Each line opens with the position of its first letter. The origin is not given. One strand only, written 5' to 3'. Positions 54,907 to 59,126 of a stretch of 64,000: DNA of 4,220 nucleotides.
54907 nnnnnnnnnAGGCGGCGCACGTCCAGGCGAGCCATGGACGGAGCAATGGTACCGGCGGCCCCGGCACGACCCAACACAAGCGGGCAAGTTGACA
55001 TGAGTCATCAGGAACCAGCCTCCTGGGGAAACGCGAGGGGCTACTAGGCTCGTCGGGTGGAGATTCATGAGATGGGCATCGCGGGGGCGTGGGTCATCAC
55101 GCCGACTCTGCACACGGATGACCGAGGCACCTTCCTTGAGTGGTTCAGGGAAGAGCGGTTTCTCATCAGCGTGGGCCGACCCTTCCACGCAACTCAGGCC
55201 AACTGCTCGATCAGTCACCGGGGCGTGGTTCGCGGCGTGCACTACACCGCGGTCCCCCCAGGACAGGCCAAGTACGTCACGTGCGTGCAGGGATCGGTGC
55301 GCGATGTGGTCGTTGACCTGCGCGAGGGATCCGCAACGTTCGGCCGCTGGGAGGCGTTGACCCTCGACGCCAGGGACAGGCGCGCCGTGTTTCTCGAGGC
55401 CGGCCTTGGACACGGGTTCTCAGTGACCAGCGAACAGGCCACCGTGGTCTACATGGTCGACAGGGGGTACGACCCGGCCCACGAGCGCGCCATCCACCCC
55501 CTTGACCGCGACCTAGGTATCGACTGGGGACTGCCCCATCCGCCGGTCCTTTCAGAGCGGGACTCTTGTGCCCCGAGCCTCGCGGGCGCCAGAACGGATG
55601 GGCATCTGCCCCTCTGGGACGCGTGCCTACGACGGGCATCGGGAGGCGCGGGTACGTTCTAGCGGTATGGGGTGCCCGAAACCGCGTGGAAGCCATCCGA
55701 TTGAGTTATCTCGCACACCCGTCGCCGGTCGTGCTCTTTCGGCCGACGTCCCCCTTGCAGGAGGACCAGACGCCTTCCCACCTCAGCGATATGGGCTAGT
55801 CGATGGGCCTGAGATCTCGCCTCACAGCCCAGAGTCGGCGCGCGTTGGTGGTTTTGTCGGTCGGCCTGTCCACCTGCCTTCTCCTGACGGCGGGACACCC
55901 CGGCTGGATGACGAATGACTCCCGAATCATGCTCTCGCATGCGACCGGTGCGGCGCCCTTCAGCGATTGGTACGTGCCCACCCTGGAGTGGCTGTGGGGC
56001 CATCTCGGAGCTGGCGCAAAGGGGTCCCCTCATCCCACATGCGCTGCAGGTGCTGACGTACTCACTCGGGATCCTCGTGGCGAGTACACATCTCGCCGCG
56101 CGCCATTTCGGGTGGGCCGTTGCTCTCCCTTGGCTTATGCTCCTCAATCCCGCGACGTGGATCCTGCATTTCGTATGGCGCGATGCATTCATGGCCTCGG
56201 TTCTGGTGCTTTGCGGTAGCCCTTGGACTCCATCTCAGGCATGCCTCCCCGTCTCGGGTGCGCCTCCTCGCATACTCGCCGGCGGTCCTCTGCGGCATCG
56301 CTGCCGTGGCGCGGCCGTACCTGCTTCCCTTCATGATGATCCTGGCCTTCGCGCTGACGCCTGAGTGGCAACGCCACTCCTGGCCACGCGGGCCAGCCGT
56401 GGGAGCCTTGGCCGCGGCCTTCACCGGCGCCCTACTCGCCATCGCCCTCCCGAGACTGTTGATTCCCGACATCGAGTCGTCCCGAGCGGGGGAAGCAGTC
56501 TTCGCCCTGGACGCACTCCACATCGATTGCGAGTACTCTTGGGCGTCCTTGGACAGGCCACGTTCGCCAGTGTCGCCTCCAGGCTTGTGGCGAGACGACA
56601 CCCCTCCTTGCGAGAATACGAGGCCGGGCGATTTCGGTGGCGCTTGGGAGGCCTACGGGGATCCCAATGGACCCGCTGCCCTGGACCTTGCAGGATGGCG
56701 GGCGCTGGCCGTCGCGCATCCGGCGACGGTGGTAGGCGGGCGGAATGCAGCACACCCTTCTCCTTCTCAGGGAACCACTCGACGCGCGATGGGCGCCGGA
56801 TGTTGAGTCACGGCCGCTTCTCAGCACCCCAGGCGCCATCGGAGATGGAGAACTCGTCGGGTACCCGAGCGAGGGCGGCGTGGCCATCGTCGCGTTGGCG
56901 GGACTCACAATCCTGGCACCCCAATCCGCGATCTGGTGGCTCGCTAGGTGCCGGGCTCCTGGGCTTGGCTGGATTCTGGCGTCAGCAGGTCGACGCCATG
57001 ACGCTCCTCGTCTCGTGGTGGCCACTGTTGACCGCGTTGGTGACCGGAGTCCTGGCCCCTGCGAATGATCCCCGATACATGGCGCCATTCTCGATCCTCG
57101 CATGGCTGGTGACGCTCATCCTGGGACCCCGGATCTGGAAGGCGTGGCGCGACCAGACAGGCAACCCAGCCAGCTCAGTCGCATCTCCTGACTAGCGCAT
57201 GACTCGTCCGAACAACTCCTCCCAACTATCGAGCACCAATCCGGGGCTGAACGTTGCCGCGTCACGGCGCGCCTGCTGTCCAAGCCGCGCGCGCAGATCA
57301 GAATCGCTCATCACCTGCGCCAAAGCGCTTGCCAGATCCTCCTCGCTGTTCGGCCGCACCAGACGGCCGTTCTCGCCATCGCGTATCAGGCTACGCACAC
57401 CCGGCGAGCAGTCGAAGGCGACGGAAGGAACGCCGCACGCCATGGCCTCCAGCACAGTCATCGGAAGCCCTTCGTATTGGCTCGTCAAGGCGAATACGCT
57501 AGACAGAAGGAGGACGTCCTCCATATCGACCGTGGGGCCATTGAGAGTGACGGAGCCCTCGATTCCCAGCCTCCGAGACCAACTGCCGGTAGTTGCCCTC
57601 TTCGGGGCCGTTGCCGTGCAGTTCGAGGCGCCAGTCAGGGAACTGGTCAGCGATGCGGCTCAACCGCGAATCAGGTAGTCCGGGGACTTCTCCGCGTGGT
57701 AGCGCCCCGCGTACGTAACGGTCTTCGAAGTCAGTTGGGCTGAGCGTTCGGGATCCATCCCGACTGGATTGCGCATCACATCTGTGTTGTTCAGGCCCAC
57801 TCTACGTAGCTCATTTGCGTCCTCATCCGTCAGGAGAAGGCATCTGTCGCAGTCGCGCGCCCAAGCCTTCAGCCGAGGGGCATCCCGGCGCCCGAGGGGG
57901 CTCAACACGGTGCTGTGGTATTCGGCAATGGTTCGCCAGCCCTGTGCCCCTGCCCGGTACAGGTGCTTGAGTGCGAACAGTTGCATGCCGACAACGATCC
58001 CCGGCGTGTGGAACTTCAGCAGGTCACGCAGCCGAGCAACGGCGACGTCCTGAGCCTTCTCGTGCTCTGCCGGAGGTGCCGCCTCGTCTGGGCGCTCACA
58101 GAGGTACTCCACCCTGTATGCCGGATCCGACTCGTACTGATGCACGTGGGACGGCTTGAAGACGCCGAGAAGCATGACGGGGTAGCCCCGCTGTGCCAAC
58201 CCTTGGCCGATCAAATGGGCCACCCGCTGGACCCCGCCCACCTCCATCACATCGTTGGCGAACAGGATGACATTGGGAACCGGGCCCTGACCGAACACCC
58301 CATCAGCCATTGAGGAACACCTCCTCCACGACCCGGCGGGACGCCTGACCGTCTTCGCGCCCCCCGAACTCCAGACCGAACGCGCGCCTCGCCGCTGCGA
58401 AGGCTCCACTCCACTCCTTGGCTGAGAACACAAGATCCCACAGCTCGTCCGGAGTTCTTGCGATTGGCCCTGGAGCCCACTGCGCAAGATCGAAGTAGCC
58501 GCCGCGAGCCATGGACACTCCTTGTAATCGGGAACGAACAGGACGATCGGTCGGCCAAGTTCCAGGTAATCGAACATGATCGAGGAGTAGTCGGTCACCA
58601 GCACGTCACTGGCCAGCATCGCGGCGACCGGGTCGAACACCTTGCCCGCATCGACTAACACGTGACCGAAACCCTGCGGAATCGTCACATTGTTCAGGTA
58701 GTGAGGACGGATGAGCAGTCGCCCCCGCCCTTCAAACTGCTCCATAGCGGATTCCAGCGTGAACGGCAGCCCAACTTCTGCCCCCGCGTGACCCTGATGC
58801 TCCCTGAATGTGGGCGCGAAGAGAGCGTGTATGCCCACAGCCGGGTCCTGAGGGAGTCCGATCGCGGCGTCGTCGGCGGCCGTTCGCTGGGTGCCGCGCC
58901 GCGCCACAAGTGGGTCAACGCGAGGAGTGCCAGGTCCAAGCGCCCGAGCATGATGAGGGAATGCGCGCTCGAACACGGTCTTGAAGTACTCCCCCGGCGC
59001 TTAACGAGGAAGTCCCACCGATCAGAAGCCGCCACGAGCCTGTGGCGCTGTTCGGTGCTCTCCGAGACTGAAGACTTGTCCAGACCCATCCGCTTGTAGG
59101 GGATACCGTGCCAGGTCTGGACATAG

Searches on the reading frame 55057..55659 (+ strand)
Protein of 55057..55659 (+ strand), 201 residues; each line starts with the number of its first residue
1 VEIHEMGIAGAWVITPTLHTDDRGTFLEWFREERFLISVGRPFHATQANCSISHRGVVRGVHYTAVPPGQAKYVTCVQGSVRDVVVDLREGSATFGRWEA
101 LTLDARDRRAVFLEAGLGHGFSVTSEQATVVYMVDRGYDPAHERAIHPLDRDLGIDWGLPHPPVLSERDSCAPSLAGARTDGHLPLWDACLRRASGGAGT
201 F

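Call 9: search_protein_families(library=pfam, proteins=[window:55057-55659:+], max_evalue=0.01)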
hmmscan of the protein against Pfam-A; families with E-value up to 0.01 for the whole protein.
window:55057-55659:+ (201 aa): 1 family
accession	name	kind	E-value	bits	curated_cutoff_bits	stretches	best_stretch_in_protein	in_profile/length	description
PF00908.23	dTDP_sugar_isom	-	4e-57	193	27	1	6-176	2-167/168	dTDP-4-dehydrorhamnose 3,5-epimerase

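Call 10: find_encoding_contigs(protein=window:55057-55659:+, flank=10000, max_places=10)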
Protein window:55057-55659:+ (201 aa): no gene with exactly this product is on record in the collection.

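Call 13: find_encoding_contigs(protein=window:55072-55659:+, flank=10000, max_places=10)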
Protein window:55072-55659:+ (196 aa): no gene with exactly this product is on record in the collection.

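Call 49: find_related_loci(query=window:55072-55659:+, collection=metagenome_contigs, flank=10000)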
Query window:55072-55659:+ (196 aa) in metagenome_contigs; peptide patterns used: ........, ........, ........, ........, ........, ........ (x = any residue, [..] = any of these).
600 stretches matched a pattern (row limit reached: there are more); 546 encode a relative of the query (tblastn E <= 1e-3); the best 80 are kept; 80 distinct loci.
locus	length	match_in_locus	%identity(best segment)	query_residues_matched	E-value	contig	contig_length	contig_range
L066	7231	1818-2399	58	1-193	5e-69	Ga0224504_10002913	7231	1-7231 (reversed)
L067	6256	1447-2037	55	1-191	2e-68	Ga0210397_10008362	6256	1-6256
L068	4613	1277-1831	57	1-185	3e-68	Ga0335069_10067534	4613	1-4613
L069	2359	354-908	57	1-185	4e-69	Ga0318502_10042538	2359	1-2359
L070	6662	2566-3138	57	1-191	6e-68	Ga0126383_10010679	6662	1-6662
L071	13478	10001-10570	56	1-190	2e-67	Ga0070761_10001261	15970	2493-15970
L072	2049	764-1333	55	1-190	2e-69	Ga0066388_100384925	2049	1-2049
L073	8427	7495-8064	57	1-190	4e-67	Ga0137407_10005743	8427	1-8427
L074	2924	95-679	54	1-195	2e-67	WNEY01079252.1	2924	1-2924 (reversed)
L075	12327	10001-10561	58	1-186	1e-66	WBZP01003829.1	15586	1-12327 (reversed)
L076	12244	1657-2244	55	1-190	2e-66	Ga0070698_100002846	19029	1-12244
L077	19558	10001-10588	55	1-190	7e-67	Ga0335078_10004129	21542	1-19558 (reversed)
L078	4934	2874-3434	58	1-186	9e-67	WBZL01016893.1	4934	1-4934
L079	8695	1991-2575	55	3-191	6e-67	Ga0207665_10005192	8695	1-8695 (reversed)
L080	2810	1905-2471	58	1-189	2e-67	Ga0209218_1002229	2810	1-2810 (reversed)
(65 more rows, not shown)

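Call 66: search_protein_families(library=ncbifam, proteins=[window:55072-55659:+], max_evalue=0.01)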
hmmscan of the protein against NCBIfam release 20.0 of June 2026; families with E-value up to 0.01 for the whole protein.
window:55072-55659:+ (196 aa): 1 family
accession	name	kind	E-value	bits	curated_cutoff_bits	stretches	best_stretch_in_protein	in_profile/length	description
TIGR01221.1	rmlC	equivalog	4.1e-44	150.5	155.75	1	3-171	7-173/176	dTDP-4-dehydrorhamnose 3,5-epimerase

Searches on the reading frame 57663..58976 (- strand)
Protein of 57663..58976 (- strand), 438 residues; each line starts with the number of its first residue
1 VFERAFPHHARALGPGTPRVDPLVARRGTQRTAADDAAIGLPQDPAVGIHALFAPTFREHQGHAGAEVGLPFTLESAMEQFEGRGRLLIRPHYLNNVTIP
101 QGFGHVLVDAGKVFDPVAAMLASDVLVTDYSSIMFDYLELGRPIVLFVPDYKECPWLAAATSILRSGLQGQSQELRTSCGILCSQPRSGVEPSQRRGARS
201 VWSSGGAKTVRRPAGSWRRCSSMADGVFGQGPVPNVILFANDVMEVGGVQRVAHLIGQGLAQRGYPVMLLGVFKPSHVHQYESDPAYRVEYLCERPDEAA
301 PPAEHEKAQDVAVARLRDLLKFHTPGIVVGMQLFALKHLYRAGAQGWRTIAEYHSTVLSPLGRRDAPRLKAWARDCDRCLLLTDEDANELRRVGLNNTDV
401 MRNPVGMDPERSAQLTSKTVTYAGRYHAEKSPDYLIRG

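Call 9: search_protein_families(library=pfam, proteins=[window:57663-58976:-], max_evalue=0.01)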
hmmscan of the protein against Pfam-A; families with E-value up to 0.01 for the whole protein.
window:57663-58976:- (438 aa): 3 families
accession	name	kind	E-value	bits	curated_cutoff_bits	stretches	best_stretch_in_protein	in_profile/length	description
PF04464.20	Glyphos_transf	-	9.2e-27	94.4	22.1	1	1-152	148-297/367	CDP-Glycerol:Poly(glycerophosphate) glycerophosphotransferase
PF13439.12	Glyco_transf_4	-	1.1e-12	48.8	28.5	1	246-411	1-170/170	Glycosyltransferase Family 4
PF13579.12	Glyco_trans_4_4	-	0.00024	21.9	29.7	1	247-406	1-158/158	Glycosyl transferase 4-like domain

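Call 14: find_homologous_proteins(query=window:57663-58976:-, max_evalue=0.00001)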
Query window:57663-58976:- (438 aa): 232 proteins with E <= 0.00001 among 8000 candidates; the best 120 are listed.
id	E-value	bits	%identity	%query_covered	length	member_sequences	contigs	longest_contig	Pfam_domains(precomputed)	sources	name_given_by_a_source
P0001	7.4e-100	353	92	39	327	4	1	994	PF00534.27,PF13524.13,PF13439.13,PF13692.13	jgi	jgi:glycosyltransferase involved in cell wall biosynthesis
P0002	2.7e-24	104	36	46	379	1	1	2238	PF00534.27,PF13439.13,PF20706.4,PF13692.13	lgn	-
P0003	5.8e-16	77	34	31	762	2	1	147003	PF04464.21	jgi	-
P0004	2.9e-12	64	39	35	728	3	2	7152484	PF10111.15,PF13641.13,PF04464.21,PF00535.33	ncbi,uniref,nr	ncbi:bifunctional glycosyltransferase/CDP-glycerol:glycerophosphate glycerophosphotransferase [Micro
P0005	6.4e-12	63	41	34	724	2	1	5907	PF10111.15,PF13641.13,PF04464.21,PF00535.33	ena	-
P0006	1.5e-11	62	37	34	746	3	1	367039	PF10111.15,PF13641.13,PF04464.21,PF00535.33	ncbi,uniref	ncbi:CDP-glycerol glycerophosphotransferase family protein [Streptomyces sp. NPDC007856]|uniref:bifu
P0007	1.7e-11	62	37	35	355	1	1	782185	PF04464.21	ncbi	ncbi:hypothetical protein NUM3379_01460 [Kineococcus sp. NUM-3379]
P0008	1.2e-10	59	37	36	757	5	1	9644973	PF10111.15,PF13641.13,PF04464.21,PF00535.33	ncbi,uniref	ncbi:bifunctional glycosyltransferase/CDP-glycerol:glycerophosphate glycerophosphotransferase [Strep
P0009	1.2e-10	59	35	34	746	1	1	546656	PF10111.15,PF13641.13,PF04464.21,PF00535.33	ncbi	ncbi:bifunctional glycosyltransferase/CDP-glycerol:glycerophosphate glycerophosphotransferase [Strep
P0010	1.7e-10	59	38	35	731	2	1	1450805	PF04464.21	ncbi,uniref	ncbi:CDP-glycerol glycerophosphotransferase family protein [Streptomyces sp. NPDC092370]|uniref:CDP-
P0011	2.1e-10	58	37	35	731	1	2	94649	PF04464.21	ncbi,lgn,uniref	ncbi:CDP-glycerol glycerophosphotransferase family protein [Streptomyces hawaiiensis]|uniref:CDP-gly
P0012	2.5e-10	58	35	35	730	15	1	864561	PF04464.21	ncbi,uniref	ncbi:CDP-glycerol glycerophosphotransferase family protein [Streptomyces fungicidicus]|uniref:CDP-gl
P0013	2.8e-10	58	37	31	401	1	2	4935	PF04464.21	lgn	-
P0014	3.7e-10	57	35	36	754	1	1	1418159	PF10111.15,PF13641.13,PF04464.21,PF00535.33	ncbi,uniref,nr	ncbi:bifunctional glycosyltransferase/CDP-glycerol:glycerophosphate glycerophosphotransferase [Strep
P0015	4.0e-10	57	38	35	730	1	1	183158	PF04464.21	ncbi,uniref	ncbi:CDP-glycerol glycerophosphotransferase family protein [Streptomyces sp. NPDC002838]|uniref:CDP-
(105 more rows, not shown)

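Call 18: find_encoding_contigs(protein=P0001, flank=10000, max_places=10)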
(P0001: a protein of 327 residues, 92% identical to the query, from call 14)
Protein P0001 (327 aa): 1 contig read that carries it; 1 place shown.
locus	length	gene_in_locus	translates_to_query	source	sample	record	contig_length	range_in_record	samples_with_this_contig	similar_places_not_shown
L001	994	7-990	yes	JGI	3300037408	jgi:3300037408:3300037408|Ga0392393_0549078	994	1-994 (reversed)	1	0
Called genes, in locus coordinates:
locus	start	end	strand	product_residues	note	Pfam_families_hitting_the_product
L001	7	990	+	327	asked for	PF13439:Glyco_transf_4 (weak), PF00534:Glycos_transf_1, PF13692:Glyco_trans_1_4, PF13524:Glyco_trans_1_2 (weak)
